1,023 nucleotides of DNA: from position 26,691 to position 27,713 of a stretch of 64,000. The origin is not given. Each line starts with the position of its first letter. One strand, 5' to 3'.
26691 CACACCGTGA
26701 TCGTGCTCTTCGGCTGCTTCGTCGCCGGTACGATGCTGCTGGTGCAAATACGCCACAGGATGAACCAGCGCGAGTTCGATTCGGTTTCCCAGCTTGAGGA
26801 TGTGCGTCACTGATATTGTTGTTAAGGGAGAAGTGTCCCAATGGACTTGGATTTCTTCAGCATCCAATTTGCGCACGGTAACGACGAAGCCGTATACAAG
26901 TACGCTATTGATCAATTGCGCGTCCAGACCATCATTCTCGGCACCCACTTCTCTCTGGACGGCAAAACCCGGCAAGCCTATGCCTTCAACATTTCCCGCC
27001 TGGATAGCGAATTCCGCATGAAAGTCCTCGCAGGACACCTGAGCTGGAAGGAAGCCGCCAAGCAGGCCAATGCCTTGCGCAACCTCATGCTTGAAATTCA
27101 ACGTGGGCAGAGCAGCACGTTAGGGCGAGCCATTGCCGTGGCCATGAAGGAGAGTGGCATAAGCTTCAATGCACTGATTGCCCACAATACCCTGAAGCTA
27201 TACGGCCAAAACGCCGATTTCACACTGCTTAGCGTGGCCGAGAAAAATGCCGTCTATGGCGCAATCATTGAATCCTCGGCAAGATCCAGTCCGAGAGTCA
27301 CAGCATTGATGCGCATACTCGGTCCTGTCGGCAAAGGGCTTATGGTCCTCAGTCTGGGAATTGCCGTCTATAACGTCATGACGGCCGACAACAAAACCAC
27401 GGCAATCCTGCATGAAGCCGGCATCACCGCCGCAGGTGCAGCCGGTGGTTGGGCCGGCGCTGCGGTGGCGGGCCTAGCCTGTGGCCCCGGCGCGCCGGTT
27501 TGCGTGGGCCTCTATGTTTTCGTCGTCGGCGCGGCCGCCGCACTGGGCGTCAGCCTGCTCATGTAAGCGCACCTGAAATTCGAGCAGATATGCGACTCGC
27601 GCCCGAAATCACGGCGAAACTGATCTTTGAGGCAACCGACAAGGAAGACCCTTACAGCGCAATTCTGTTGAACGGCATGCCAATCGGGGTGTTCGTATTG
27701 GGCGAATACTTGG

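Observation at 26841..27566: Stand-alone membrane-inserting (colicin/ionophore-like) toxin candidate with a Gly/Ala-zipper C-terminal hairpin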

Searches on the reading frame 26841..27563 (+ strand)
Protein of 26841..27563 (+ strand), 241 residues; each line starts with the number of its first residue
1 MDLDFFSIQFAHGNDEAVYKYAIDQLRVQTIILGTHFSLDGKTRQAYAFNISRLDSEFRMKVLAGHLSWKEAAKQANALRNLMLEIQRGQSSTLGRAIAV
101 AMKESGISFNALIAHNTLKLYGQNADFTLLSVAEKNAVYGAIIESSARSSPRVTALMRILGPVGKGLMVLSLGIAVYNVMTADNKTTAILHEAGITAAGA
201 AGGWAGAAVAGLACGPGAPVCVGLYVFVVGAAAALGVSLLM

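Call 3: search_protein_families(library=pfam, proteins=[window:26841-27563:+], max_evalue=1)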
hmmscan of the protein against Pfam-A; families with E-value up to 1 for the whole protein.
window:26841-27563:+ (241 aa): 0 families

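Call 4: search_protein_families(library=ncbifam, proteins=[window:26841-27563:+], max_evalue=1)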
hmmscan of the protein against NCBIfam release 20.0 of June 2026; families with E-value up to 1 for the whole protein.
window:26841-27563:+ (241 aa): 0 families

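Call 5: find_homologous_proteins(query=window:26841-27563:+, max_evalue=0.001)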
Query window:26841-27563:+ (241 aa): 110 proteins with E <= 0.001 among 8000 candidates.
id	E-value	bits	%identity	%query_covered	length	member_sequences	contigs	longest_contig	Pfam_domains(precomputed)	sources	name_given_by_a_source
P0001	6.8e-149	511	100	100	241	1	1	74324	-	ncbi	-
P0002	1.7e-59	219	48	87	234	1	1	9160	-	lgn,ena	-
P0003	1.4e-58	216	49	94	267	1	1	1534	-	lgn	-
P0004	1.9e-57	212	47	94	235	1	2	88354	-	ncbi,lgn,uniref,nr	ncbi:MAG: hypothetical protein GAK30_01040 [Paracidovorax wautersii]|uniref:Uncharacterized protein 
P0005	2.4e-57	212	46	88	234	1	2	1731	-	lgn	-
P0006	5.3e-57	211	49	94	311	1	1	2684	-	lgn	-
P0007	6.6e-57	210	46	95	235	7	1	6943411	-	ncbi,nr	ncbi:hypothetical protein HZF02_04695 [Pseudomonas yamanorum]|nr:hypothetical protein HZF02_04695 [P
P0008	2.0e-56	209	50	86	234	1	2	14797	-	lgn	-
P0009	8.5e-56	207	44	94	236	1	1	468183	-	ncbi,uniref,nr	ncbi:hypothetical protein [Bordetella genomosp. 13]|uniref:hypothetical protein n=1 Tax=Bordetella g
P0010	9.4e-56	207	45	96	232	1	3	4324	-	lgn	-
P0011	1.3e-55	206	45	94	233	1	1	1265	-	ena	-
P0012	1.3e-55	206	46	95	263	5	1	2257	-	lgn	-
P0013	1.9e-55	206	47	94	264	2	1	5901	-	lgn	-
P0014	2.3e-55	205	43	90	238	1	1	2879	-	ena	-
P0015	3.7e-55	205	45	96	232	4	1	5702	-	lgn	-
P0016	5.7e-55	204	46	92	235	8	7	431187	-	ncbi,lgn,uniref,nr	ncbi:hypothetical protein [Massilia agri]|uniref:Glycine zipper family protein n=1 Tax=Massilia agri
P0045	1.1e-50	190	43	94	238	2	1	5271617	-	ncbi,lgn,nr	ncbi:hypothetical protein M5C99_01335 [Acidovorax sp. NCPPB 2350]|nr:hypothetical protein M5C99_0133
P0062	1.1e-47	180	42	97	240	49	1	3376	-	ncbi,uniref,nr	ncbi:hypothetical protein [Leclercia sp.]|uniref:hypothetical protein n=1 Tax=Leclercia sp. TaxID=18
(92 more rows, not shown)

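Call 9: find_encoding_contigs(protein=P0007, flank=8000, max_places=2)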
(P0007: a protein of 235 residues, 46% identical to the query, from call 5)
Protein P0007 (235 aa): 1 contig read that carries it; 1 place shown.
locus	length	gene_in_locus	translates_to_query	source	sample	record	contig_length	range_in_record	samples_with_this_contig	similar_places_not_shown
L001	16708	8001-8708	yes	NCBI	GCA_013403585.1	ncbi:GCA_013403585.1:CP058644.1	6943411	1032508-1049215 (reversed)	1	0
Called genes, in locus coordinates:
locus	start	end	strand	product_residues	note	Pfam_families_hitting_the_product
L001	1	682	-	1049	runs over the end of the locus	PF00873:ACR_tran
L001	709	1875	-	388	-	PF25917:BSH_RND (weak), PF25919:BSH_CusB (weak), PF25973:BSH_CzcB, PF25893:HH_CzcB, PF25954:Beta-barrel_RND_2, PF25975:CzcB_C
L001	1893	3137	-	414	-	PF02321:OEP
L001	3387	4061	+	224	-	PF00072:Response_reg, PF00486:Trans_reg_C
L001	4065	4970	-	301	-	PF01545:Cation_efflux, PF16916:ZT_dimer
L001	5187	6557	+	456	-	PF02447:GntP_permease, PF03600:CitMHS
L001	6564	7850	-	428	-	PF00083:Sugar_tr, PF07690:MFS_1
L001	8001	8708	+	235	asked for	-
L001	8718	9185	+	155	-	-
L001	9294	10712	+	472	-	PF02667:SCFA_trans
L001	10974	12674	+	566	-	PF04185:Phosphoesterase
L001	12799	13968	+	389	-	-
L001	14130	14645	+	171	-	-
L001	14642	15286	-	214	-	PF00484:Pro_CA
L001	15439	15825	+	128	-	-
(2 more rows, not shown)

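Call 10: find_encoding_contigs(protein=P0009, flank=8000, max_places=2)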
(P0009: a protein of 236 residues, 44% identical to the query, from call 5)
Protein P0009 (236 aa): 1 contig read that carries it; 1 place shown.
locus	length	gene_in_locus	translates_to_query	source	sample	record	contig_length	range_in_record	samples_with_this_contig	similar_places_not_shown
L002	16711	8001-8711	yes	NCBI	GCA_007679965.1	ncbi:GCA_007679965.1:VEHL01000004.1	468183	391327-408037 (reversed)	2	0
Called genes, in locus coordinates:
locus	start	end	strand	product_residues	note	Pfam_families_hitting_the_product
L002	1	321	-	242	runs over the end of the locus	PF00578:AhpC-TSA, PF08534:Redoxin, PF00462:Glutaredoxin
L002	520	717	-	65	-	PF00403:HMA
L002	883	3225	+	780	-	PF00403:HMA, PF00122:E1-E2_ATPase, PF00702:Hydrolase, PF12710:HAD, PF08282:Hydrolase_3 (faint)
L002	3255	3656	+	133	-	PF00376:MerR, PF13411:MerR_1, PF09278:MerR-DNA-bind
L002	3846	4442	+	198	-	PF01126:Heme_oxygenase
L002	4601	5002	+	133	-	PF04304:DUF454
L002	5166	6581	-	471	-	PF01938:TRAM (faint), PF05958:tRNA_U5-meth_tr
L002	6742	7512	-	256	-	PF09694:Gcw_chp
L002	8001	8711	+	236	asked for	-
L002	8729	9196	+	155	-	-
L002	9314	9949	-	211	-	-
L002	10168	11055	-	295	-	PF12784:PDDEXK_2, PF14261:DUF4351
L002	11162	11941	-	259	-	PF10108:DNA_pol_B_exo2, PF13482:RNase_H_2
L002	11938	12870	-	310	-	-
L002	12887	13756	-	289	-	PF01135:PCMT, PF13649:Methyltransf_25 (faint)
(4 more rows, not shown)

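Call 11: find_encoding_contigs(protein=P0016, flank=8000, max_places=2)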
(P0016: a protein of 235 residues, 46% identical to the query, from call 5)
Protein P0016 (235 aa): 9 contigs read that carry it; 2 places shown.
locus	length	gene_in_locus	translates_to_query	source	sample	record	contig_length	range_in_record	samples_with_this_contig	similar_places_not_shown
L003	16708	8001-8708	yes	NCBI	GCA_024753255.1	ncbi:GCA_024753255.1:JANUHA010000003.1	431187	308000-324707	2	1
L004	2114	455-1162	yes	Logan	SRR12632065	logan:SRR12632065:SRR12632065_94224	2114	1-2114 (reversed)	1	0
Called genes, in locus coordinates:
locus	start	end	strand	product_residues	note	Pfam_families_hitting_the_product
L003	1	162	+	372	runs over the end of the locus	PF06580:His_kinase, PF02518:HATPase_c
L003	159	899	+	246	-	PF00072:Response_reg, PF04397:LytTR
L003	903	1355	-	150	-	PF07366:SnoaL, PF12680:SnoaL_2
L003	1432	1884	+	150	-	PF00376:MerR, PF13411:MerR_1, PF09278:MerR-DNA-bind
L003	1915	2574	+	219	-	PF02798:GST_N, PF13417:GST_N_3, PF13409:GST_N_2, PF00043:GST_C, PF13410:GST_C_2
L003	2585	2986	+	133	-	PF12120:Arr-ms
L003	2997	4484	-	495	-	PF00171:Aldedh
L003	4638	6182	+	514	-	PF00199:Catalase, PF06628:Catalase-rel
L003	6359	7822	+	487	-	PF00474:SSF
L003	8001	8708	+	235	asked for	-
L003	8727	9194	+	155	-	-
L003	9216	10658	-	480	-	PF00202:Aminotran_3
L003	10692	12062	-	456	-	PF00120:Gln-synt_C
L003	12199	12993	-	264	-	PF07722:Peptidase_C26, PF00117:GATase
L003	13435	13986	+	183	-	PF07589:PEP_exosort_dom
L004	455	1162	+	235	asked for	-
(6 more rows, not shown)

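Call 13: search_protein_representatives(protein=window:26841-27563:+)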
Query: 241 residues. Proteins with E-value up to 0.001 (for the whole library): 509; up to 1e-10: 286; up to 1e-30: 54. The best 150 are listed.
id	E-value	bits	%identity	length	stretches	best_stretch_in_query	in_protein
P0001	2.2e-149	511.1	100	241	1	1-241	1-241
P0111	2.1e-60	220.2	47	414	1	14-239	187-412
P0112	2.6e-54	200.2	42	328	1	15-240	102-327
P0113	5.9e-54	199.1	43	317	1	13-239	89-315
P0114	1.3e-50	188.2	41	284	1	14-240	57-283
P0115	3.5e-45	170.4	41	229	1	16-240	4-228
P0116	2.4e-44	167.7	40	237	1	19-239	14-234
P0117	5.7e-44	166.5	40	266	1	17-240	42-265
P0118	5.9e-43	163.1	38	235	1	15-238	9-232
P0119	1.5e-41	158.6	43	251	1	21-241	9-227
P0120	4.4e-41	157.0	44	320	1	29-239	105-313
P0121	1.0e-40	155.8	38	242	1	11-236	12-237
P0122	1.5e-40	155.3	36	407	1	13-240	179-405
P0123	6.2e-40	153.3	37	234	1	16-236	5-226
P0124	1.9e-39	151.7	42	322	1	20-238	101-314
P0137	5.2e-35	137.2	38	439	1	21-239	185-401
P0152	6.1e-32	127.1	38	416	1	14-232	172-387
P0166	2.9e-30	121.6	39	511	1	33-240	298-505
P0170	4.6e-30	121.0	36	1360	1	26-239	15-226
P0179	1.4e-28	116.1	34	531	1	19-235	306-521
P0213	1.2e-24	103.2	36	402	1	28-239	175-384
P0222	1.3e-23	100.0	35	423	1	41-238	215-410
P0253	1.9e-20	89.6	34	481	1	36-240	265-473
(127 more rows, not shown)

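Call 14: search_protein_families(library=pfam, proteins=[P0111, P0122, P0137, P0152, P0166, P0179, P0253, P0222, P0213, P0170], max_evalue=0.01)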
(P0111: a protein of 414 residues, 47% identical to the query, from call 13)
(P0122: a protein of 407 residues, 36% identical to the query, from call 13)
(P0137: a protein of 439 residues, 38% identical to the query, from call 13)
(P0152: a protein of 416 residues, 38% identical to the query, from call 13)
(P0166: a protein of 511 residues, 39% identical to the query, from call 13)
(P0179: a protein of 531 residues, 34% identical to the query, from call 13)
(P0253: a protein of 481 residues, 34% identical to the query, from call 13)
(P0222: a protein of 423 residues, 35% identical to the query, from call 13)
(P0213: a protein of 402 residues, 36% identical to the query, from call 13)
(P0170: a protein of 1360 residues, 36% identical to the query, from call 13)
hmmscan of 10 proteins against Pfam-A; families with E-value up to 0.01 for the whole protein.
P0111 (414 aa): 1 family
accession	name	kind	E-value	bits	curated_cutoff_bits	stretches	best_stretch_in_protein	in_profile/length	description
PF05488.18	PAAR_motif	-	4.7e-18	65.6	27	1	21-88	8-69/70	PAAR motif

P0122 (407 aa): 0 families

P0137 (439 aa): 1 family
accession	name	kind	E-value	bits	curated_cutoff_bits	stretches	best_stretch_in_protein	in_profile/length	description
PF22746.1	SHOCT-like_DUF2089-C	-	0.0011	18.9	27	1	221-244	5-28/32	SHOCT-like domain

P0152 (416 aa): 0 families

P0166 (511 aa): 1 family
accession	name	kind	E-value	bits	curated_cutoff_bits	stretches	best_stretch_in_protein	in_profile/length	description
PF01471.23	PG_binding_1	-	0.00081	20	23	1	2-31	22-51/57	Putative peptidoglycan binding domain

P0179 (531 aa): 0 families

P0253 (481 aa): 0 families

P0222 (423 aa): 0 families

P0213 (402 aa): 0 families

P0170 (1360 aa): 1 family
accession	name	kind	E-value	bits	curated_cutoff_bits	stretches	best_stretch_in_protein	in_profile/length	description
PF13930.12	Endonuclea_NS_2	-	8.4e-13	49.1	27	1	1225-1308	35-126/132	DNA/RNA non-specific endonuclease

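Call 17: find_encoding_contigs(protein=P0001, flank=10000, max_places=2)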
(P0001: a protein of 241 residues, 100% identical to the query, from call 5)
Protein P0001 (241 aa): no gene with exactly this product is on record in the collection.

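Call 21: search_solved_structures(query=A2, max_evalue=10, show_alignments=2)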
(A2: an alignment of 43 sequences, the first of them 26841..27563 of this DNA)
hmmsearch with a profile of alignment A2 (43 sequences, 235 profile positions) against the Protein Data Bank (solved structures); distinct sequences matched with E-value up to 10: 10.
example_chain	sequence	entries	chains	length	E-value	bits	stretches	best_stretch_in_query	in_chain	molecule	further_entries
9tlo_A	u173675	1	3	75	0.03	16.8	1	6-71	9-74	Sc-apCC-2-BCL-xL-5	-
2k9q_A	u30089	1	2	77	0.078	15.4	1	49-113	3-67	uncharacterized protein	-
9tln_A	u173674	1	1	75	0.66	12.4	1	6-71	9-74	Sc-apCC-2-BCL-xL-2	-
3q6d_A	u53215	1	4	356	0.71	12.3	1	109-159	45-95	Proline dipeptidase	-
6epc_C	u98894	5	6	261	3.7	9.9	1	47-128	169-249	Proteasome subunit alpha type-4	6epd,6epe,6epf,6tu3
3unb_B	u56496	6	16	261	4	9.8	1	47-128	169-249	Proteasome subunit alpha type-4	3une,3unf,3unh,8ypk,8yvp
4r3o_C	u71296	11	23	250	4.2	9.7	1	47-127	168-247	Proteasome subunit alpha type-4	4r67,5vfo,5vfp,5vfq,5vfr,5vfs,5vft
7awe_C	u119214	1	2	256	4.8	9.5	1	47-128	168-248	Proteasome subunit alpha type-4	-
22mm_I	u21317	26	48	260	6.1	9.2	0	47-128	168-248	Proteasome subunit alpha type-4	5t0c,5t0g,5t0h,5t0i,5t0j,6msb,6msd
1iru_C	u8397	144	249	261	6.2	9.2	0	47-128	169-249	20S proteasome | PROTEASOME SUBUNIT ALPHA TYPE-4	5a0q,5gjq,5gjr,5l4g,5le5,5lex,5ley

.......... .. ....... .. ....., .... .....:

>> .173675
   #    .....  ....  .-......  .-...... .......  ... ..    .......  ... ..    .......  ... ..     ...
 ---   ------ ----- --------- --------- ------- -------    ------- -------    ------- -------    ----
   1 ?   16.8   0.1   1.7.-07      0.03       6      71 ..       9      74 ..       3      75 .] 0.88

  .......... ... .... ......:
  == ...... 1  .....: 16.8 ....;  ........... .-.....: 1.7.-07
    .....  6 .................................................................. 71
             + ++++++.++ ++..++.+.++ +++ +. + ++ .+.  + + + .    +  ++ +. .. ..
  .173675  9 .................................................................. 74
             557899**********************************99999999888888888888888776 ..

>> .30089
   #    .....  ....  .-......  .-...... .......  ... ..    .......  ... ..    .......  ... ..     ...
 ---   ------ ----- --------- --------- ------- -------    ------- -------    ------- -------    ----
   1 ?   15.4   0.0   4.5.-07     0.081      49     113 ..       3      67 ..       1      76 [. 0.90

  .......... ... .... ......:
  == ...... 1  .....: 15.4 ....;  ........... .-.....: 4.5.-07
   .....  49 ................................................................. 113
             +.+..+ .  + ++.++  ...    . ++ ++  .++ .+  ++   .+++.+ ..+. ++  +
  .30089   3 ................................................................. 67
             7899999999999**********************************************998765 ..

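Call 26: find_related_loci(query=A3, collection=genome_contigs, flank=10000)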
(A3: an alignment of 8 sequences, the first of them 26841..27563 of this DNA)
Query A3 (241 aa) in genome_contigs; peptide patterns used: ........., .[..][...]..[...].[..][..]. (x = any residue, [..] = any of these).
600 stretches matched a pattern (row limit reached: there are more); 35 encode a relative of the query (tblastn E <= 1e-3); 35 distinct loci.
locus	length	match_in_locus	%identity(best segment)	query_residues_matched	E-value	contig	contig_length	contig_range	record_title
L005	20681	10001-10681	46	14-240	5e-65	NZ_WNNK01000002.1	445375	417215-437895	Pseudomonas spelaei strain CCM 7893 Pseudomonas_CCM7893_cont2_445375nt_UniDepth_1.01x, whole genome shotgun sequence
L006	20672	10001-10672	46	14-237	2e-51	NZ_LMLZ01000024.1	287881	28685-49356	Acidovorax sp. Leaf78 contig_7, whole genome shotgun sequence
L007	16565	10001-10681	43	14-240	1e-50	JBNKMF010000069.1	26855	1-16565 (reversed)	MAG: Gammaproteobacteria bacterium isolate H1.bin.24.strict NODE_69_length_26855_cov_135.161849, whole genome shotgun se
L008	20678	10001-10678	45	15-240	2e-49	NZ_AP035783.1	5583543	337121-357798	Acidovorax sacchari strain HC-19 chromosome, complete genome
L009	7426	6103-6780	46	15-240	6e-49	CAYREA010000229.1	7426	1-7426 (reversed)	MAG TPA_asm: uncultured Rubrivivax sp. isolate SRP287051_co2_86 genome assembly, contig: NODE_15671_length_7426_cov_30.7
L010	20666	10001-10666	46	19-240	9e-49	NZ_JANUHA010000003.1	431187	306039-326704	Massilia agri strain JCM 31661 3, whole genome shotgun sequence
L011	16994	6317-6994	44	15-240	2e-48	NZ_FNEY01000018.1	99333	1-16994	Paracidovorax citrulli strain DSM 17060, whole genome shotgun sequence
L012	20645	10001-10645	41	14-228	4e-48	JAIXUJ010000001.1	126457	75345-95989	MAG: Oxalobacteraceae bacterium isolate D1_MAG_00014 pond_D1_MAG_00014_000000000002, whole genome shotgun sequence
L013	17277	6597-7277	42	14-240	2e-47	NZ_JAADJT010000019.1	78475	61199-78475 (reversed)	Duganella aceris strain SAP-35 contig19, whole genome shotgun sequence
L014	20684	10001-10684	43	14-241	8e-47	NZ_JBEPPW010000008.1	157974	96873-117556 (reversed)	Roseovarius sp. MBR-6 Ga0505395_08, whole genome shotgun sequence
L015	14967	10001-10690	45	11-240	2e-46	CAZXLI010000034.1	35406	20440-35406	MAG TPA_asm: uncultured Bordetella sp. isolate SRP193066_co2_14 genome assembly, contig: NODE_587_length_35406_cov_11.79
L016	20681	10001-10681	44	14-240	1e-46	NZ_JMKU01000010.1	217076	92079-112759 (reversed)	Paracidovorax oryzae ATCC 19882 T336DRAFT_scaffold00009.9_C, whole genome shotgun sequence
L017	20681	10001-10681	43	14-240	9e-46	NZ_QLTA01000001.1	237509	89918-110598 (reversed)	Paracidovorax anthurii strain CFPB 3232 Ga0074828_1001, whole genome shotgun sequence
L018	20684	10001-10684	43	14-241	6e-46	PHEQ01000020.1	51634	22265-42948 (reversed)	MAG: Alphaproteobacteria bacterium HGW-Alphaproteobacteria-1 08E140C01_scaffold_517, whole genome shotgun sequence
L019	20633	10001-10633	40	14-224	1e-45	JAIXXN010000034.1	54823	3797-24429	MAG: Oxalobacteraceae bacterium isolate D4_MAG_00054 pond_D4_MAG_00054_000000000065, whole genome shotgun sequence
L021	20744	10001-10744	40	4-238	7e-45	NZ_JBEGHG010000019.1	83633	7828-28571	Burkholderia sp. LMU1-1-1.1 MRBLMU1_scf26, whole genome shotgun sequence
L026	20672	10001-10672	42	15-238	3e-41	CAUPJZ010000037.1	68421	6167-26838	MAG: uncultured Duganella sp. isolate m11-metabat.9 genome assembly, contig: m11-c163, whole genome shotgun sequence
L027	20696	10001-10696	39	9-240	2e-40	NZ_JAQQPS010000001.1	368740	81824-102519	Massilia sp. S19_KUP03_FR1 24_S19_KUP03_FR1_S99_1, whole genome shotgun sequence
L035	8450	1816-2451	39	26-239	4e-26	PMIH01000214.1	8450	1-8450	MAG: Rhodocyclaceae bacterium isolate fen_999 73.20120600_E3D.60_contig_144002, whole genome shotgun sequence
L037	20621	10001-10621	34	33-241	1e-24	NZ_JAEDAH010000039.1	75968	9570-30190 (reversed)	Thalassolituus marinus strain IMCC1826 NODE_69_length_75884_cov_570.156006, whole genome shotgun sequence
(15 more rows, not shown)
